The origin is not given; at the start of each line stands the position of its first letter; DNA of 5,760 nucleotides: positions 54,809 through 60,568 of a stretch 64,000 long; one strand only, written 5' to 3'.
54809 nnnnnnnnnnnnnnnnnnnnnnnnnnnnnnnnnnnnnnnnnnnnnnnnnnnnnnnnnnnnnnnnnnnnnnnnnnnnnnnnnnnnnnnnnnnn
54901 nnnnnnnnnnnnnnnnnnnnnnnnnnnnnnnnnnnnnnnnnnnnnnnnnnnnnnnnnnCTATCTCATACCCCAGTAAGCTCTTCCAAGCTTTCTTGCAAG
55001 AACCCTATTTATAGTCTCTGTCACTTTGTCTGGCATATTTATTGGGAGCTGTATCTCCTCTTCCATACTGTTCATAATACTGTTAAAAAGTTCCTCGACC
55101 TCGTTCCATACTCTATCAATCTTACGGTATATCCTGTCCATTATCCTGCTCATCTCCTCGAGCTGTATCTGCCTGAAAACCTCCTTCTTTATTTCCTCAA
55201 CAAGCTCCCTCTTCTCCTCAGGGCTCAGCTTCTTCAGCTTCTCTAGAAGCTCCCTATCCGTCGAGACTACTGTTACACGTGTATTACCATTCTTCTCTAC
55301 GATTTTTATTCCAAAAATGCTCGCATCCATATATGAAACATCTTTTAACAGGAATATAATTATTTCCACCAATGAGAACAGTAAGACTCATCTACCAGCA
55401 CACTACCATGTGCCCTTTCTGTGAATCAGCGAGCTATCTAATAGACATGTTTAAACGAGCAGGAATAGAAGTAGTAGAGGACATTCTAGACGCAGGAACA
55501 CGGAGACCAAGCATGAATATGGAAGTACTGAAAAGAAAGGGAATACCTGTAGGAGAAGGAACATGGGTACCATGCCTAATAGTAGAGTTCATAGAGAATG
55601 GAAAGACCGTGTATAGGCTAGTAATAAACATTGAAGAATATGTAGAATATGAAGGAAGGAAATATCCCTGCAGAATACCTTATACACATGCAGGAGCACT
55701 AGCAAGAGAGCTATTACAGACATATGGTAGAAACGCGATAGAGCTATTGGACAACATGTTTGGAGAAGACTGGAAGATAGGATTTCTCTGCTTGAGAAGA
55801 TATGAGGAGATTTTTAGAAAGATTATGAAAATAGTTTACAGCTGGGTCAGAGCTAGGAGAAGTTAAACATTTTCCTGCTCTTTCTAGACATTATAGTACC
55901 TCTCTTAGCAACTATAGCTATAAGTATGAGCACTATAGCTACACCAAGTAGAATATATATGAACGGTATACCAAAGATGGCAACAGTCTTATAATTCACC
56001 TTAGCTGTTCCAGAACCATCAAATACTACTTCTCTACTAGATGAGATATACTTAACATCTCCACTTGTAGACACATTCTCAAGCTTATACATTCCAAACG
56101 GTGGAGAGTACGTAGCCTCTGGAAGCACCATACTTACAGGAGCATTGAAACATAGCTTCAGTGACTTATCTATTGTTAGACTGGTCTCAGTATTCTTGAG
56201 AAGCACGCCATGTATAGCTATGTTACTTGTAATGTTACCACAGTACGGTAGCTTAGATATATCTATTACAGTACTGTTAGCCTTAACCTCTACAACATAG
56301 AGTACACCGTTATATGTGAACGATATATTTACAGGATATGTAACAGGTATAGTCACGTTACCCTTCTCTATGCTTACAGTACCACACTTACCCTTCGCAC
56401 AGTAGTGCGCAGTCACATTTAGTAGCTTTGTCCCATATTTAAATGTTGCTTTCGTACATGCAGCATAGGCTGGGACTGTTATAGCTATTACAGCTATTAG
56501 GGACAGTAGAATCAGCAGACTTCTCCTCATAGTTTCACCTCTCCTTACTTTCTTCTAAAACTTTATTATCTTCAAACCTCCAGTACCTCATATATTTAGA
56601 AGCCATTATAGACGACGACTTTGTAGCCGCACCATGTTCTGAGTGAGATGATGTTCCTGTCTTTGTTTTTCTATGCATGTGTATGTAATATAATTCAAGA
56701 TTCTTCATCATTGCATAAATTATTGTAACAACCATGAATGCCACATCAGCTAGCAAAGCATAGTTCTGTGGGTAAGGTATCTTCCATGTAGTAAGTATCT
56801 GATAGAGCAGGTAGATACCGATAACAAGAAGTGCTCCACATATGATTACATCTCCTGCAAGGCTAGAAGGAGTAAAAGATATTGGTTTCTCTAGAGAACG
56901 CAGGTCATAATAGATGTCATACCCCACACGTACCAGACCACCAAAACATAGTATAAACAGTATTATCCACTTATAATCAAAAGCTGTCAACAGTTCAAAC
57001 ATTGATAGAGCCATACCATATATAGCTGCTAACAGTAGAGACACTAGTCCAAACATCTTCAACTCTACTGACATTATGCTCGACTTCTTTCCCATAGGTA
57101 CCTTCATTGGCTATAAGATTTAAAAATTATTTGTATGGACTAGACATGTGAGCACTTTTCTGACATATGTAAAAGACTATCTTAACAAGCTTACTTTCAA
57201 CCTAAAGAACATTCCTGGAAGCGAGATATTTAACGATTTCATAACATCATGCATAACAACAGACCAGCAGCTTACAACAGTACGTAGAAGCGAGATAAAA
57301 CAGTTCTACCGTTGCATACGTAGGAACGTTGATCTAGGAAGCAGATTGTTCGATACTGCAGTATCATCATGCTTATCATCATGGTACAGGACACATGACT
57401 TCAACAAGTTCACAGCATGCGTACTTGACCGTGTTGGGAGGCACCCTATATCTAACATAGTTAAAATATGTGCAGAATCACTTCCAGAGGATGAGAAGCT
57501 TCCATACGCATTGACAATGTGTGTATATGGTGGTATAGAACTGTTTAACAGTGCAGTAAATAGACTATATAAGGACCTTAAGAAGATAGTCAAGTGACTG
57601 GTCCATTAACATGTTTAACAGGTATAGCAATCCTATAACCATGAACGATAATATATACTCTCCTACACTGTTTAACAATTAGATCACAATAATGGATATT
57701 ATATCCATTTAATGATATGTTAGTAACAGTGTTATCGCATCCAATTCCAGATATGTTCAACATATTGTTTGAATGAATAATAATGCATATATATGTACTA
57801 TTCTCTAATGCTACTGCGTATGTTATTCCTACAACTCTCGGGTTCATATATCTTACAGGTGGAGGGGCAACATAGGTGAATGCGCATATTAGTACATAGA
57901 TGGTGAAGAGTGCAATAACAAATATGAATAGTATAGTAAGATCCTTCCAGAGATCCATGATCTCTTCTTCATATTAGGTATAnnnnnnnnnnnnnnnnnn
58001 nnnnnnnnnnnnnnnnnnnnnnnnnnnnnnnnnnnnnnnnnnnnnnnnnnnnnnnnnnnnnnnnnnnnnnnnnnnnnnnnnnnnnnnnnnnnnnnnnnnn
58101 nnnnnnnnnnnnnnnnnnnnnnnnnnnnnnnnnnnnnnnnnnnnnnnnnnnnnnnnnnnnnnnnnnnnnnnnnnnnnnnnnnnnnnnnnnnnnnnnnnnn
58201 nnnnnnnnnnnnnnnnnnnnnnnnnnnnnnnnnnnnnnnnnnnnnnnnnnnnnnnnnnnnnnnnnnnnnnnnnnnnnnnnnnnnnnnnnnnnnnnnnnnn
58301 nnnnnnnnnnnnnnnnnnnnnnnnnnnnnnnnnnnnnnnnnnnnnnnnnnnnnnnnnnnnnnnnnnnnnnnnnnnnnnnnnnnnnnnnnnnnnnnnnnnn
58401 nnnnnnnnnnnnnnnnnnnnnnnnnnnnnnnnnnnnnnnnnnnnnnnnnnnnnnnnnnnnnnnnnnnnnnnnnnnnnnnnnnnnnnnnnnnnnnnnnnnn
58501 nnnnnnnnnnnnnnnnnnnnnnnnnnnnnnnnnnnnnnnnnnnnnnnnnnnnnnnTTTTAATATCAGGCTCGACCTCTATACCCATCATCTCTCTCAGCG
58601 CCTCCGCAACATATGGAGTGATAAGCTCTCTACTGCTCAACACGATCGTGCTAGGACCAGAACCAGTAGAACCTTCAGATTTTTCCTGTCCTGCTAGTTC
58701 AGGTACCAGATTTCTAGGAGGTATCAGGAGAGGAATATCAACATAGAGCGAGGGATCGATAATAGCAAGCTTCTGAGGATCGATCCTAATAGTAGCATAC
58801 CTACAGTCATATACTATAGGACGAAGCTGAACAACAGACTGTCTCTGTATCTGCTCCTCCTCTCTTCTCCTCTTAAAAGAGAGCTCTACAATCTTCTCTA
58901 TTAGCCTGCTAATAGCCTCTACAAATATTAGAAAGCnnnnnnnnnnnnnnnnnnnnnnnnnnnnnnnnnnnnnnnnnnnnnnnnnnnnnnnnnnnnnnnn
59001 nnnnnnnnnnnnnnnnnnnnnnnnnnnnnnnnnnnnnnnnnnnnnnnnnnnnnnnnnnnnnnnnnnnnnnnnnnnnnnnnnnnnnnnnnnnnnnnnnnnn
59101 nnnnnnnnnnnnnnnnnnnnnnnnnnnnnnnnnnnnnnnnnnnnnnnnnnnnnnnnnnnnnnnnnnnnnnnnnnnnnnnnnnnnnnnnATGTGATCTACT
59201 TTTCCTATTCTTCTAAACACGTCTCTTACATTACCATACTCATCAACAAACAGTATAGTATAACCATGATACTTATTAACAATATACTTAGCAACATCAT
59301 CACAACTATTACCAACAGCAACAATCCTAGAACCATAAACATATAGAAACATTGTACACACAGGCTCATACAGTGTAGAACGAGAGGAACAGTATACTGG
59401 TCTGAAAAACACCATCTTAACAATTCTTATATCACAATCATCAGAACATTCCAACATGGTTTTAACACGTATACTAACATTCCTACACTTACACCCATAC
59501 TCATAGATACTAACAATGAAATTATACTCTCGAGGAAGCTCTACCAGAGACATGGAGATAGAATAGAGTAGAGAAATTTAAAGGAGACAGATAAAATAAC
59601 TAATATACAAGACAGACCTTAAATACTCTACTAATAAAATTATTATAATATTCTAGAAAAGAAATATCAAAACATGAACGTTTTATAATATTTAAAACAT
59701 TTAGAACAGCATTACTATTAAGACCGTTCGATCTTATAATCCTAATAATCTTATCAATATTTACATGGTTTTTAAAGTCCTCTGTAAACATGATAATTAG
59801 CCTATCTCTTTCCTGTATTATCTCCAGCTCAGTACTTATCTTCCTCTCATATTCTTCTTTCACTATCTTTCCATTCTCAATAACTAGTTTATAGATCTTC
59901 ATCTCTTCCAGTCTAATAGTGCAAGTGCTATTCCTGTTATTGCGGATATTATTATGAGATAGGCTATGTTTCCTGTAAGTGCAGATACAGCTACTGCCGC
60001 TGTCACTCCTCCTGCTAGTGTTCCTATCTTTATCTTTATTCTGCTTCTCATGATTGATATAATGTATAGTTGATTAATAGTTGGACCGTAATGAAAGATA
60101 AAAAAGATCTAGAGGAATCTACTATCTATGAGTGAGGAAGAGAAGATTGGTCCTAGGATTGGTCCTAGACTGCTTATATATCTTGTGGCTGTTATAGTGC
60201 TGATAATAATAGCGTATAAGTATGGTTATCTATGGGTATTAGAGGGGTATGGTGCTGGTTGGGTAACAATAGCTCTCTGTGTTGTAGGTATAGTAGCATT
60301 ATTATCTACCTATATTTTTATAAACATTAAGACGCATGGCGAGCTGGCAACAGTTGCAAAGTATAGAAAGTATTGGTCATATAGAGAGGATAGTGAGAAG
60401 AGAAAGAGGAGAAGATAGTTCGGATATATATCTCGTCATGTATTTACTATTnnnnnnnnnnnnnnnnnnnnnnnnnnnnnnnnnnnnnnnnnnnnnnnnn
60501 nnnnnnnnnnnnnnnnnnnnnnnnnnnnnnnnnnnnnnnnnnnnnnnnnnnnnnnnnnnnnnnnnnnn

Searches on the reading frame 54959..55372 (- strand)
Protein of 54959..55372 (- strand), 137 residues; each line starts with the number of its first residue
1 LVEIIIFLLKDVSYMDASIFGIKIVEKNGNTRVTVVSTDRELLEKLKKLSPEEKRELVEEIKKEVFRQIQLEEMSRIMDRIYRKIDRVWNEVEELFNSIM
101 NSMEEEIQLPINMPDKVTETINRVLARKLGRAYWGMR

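Call 9: search_protein_families(library=pfam, proteins=[window:54959-55372:-], max_evalue=0.01)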
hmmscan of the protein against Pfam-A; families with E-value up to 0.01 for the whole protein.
window:54959-55372:- (137 aa): 0 families

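Call 89: search_protein_families(library=ncbifam, proteins=[window:54959-55372:-], max_evalue=0.1)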
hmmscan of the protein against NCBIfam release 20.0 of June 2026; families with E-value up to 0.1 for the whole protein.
window:54959-55372:- (137 aa): 6 families
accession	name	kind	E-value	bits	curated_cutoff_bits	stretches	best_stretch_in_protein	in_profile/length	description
NF053860.1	DS41_1_antiphage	equivalog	0.0069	15.4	370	1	44-115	112-186/448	anti-phage protein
NF006570.0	PRK09084.1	equivalog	0.0074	15.4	455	1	21-104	23-101/452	lysine-sensitive aspartokinase 3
NF000129.1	D_ala_D_lac_Sc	exception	0.013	14.7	650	1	51-126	265-338/346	D-alanine--(R)-lactate ligase VanA-Sc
TIGR01431.1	adm_rel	subfamily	0.013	14.4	315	1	7-101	95-187/479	adenosine deaminase-related growth factor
NF033227.0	Fur_reg_FbpB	equivalog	0.068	13.1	60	0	57-87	12-36/43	Fur-regulated basic protein FbpB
TIGR03734.1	PRTRC_parB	hypoth_equivalog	0.069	11.7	278.6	1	25-126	426-527/555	PRTRC system ParB family protein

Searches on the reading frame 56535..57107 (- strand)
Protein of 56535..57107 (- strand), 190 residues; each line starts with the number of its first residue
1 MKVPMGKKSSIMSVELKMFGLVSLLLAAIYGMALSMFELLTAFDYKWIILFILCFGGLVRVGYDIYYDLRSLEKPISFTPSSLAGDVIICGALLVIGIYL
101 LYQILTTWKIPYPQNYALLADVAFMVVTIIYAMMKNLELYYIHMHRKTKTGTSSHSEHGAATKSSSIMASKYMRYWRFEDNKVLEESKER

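Call 9: search_protein_families(library=pfam, proteins=[window:56535-57107:-], max_evalue=0.01)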
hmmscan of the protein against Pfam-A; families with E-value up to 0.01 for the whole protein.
window:56535-57107:- (190 aa): 0 families

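Call 36: find_homologous_proteins(query=window:56535-57107:-, max_evalue=0.01)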
Query window:56535-57107:- (190 aa): 2 proteins with E <= 0.01 among 274 candidates.
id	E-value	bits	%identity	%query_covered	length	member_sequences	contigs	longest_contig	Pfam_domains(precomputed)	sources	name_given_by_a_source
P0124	4.3e-116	404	100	98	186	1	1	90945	-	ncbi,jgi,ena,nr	ncbi:MAG: hypothetical protein GXO26_08325 [Crenarchaeota archaeon]|nr:hypothetical protein [Thermop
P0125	8.4e-47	178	47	95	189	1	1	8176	-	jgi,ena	-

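Call 37: find_encoding_contigs(protein=P0125, flank=10000, max_places=3)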
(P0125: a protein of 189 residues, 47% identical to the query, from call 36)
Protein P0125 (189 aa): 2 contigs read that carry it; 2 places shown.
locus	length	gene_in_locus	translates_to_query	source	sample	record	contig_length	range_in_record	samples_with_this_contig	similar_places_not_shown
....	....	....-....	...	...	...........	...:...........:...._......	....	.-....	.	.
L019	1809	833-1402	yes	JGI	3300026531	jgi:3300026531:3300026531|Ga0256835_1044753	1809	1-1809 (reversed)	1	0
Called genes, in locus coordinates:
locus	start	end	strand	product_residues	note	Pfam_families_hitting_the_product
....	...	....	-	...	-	-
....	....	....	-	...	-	-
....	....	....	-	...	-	-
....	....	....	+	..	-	-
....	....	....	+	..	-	-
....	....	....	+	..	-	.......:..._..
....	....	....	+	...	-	-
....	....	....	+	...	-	-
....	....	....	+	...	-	-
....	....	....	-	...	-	-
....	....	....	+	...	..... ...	-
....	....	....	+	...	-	-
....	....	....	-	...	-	-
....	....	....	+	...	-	-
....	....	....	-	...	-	-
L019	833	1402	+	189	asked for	-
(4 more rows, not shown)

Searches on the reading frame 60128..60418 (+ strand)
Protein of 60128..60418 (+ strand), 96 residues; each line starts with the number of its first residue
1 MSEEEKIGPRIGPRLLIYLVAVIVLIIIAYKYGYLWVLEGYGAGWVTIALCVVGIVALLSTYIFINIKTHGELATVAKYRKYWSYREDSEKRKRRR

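Call 9: search_protein_families(library=pfam, proteins=[window:60128-60418:+], max_evalue=0.01)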
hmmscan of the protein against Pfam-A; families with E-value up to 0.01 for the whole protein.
window:60128-60418:+ (96 aa): 1 family
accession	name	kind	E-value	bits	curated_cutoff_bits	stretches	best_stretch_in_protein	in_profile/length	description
PF03911.21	Sec61_beta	-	0.0046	17.4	27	1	3-29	10-36/41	Sec61beta family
